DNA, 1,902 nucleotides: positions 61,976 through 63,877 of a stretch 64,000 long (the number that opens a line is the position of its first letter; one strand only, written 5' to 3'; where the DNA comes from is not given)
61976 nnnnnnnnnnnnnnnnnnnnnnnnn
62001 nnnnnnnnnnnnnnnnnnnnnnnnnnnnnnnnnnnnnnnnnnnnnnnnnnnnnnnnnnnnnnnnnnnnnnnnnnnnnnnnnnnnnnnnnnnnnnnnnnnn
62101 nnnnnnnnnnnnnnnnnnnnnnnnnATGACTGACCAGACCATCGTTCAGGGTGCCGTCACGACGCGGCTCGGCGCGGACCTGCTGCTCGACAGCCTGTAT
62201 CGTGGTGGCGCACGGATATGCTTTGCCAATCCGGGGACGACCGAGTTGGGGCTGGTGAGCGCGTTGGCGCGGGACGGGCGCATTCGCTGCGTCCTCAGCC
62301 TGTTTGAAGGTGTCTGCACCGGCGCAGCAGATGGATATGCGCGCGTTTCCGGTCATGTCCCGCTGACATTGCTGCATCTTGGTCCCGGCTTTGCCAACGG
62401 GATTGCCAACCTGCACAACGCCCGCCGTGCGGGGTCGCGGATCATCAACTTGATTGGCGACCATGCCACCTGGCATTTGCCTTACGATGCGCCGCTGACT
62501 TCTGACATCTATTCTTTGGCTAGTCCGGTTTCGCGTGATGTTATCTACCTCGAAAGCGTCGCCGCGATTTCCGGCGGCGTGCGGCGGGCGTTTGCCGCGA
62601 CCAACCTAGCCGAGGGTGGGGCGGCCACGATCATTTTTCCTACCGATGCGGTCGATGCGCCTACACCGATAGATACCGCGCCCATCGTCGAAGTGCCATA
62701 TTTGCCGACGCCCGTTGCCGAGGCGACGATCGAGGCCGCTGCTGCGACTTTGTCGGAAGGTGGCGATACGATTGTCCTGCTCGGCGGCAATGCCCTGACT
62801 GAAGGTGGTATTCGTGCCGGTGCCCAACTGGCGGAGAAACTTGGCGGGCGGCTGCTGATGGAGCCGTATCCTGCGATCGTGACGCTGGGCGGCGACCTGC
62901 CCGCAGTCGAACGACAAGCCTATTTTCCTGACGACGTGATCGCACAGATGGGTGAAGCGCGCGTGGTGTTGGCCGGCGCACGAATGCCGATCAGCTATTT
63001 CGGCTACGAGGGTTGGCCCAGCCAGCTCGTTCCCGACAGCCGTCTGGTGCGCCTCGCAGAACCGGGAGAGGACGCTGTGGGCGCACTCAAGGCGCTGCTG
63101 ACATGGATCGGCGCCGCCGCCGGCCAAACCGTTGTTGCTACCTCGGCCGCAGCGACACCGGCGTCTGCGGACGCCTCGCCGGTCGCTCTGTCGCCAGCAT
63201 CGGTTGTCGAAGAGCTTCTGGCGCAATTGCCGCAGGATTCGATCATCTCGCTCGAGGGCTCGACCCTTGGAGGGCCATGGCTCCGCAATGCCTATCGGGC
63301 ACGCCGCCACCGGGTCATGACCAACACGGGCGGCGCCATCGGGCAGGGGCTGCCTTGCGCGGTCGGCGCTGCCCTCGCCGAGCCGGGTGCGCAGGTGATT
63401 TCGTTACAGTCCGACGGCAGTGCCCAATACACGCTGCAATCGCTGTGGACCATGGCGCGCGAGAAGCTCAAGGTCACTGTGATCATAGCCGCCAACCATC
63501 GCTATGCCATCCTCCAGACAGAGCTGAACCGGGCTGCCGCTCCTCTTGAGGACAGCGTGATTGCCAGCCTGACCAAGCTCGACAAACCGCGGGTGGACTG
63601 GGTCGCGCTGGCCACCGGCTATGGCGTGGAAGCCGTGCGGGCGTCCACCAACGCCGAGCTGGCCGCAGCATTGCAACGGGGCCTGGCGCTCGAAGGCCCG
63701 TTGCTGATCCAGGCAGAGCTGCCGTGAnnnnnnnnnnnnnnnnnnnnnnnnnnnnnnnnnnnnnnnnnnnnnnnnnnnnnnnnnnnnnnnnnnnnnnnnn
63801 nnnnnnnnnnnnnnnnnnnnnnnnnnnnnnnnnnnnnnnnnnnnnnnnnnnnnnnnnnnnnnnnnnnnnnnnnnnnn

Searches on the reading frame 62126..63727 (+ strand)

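Call 70: search_protein_families(library=pfam, proteins=[window:62126-63727:+], max_evalue=0.01)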
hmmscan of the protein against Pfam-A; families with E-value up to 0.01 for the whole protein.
window:62126-63727:+ (533 aa): 2 families
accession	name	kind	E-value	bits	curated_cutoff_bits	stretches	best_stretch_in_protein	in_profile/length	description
PF02775.26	TPP_enzyme_C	-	8.3e-26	91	21.9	1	385-529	8-150/151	Thiamine pyrophosphate enzyme, C-terminal TPP binding domain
PF02776.23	TPP_enzyme_N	-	1.4e-22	80.1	26.8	1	16-118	3-105/119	Thiamine pyrophosphate enzyme, N-terminal TPP binding domain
